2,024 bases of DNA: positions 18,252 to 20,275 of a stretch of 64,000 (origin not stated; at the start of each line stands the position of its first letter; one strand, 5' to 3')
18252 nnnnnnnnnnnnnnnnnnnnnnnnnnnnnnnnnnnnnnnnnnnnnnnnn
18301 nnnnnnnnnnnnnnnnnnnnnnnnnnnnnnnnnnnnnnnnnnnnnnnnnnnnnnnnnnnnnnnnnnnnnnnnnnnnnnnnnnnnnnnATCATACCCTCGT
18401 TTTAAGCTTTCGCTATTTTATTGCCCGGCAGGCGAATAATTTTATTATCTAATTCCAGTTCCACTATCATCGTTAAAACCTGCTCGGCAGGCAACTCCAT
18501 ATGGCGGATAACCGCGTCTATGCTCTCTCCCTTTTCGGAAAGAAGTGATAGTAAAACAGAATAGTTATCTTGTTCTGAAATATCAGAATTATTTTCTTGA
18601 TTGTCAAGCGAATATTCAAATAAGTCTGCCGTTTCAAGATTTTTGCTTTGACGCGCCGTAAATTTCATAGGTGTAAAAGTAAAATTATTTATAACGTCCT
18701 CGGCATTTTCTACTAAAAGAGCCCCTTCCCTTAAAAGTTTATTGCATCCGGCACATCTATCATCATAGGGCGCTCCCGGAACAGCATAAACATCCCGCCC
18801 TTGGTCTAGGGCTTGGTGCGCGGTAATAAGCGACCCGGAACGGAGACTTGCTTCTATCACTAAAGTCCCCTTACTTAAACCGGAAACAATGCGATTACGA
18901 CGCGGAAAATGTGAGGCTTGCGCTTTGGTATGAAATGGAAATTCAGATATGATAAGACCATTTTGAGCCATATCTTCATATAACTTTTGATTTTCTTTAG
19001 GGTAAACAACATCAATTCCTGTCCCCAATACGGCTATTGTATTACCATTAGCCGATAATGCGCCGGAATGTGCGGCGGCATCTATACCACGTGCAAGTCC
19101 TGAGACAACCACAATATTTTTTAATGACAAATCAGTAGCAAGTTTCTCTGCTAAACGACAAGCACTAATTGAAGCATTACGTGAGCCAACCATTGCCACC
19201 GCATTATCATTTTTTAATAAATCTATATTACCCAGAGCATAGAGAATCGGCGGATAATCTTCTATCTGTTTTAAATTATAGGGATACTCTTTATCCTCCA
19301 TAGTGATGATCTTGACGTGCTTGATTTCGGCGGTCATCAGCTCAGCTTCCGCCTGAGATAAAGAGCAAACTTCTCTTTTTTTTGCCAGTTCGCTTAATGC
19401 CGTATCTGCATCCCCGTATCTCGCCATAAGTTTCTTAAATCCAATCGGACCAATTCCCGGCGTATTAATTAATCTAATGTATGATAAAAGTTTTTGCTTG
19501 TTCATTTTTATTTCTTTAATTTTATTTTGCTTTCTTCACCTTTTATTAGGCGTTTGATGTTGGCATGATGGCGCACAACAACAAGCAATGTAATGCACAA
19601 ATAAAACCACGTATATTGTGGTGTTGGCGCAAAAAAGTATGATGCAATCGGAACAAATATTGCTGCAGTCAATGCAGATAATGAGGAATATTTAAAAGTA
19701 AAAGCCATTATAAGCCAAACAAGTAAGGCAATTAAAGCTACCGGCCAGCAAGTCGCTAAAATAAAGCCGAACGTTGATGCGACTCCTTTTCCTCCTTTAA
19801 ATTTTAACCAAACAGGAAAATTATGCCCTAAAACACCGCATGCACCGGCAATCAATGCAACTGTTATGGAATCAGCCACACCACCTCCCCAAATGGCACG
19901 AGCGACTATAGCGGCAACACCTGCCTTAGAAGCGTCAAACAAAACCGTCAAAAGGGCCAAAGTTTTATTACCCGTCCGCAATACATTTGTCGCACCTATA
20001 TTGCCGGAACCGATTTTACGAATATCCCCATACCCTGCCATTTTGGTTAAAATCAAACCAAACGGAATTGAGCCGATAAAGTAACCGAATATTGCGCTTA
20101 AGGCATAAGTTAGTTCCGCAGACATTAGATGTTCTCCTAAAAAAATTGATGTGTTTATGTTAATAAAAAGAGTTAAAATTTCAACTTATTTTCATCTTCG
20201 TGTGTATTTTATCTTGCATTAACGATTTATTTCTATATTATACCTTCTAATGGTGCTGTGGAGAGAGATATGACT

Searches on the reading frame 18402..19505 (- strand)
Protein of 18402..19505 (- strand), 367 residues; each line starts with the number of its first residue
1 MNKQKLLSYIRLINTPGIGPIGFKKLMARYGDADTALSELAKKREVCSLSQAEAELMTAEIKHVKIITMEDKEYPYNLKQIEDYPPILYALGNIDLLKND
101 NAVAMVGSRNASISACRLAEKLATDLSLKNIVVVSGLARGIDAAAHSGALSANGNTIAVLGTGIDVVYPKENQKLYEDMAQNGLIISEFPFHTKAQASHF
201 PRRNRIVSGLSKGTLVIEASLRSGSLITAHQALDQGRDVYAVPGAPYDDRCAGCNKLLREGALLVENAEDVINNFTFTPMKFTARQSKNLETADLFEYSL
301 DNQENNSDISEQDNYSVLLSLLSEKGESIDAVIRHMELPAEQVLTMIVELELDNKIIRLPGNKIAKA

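Call 15: search_protein_families(library=pfam, proteins=[window:18402-19505:-], max_evalue=0.001)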
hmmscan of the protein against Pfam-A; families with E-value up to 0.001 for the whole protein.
window:18402-19505:- (367 aa): 4 families
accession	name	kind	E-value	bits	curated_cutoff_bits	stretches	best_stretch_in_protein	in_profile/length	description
PF02481.21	DNA_processg_A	-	8.8e-82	273.8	29.6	1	60-265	3-210/212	DNA recombination-mediator protein A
PF17782.7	DprA_WH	-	8.3e-10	39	22.9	1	311-362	10-61/61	DprA winged helix domain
PF21102.3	DprA_N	-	6.5e-09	35.8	22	1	5-56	3-62/64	DprA-like N-terminal HHH domain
PF18306.6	LDcluster4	-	0.00041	20.4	26.3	1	103-240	4-121/151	SLOG cluster4 family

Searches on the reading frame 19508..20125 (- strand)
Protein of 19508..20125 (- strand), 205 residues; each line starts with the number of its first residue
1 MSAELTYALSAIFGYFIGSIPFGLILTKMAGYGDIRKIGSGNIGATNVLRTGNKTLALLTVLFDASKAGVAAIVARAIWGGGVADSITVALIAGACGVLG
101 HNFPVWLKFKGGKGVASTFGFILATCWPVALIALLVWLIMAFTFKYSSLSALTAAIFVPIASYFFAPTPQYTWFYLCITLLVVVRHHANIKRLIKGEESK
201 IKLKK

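Call 15: search_protein_families(library=pfam, proteins=[window:19508-20125:-], max_evalue=0.001)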
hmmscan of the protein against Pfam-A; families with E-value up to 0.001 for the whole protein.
window:19508-20125:- (205 aa): 1 family
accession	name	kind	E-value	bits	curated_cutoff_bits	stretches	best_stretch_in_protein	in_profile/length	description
PF02660.20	G3P_acyltransf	-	5.6e-53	179.8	24.1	1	13-193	1-164/164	Glycerol-3-phosphate acyltransferase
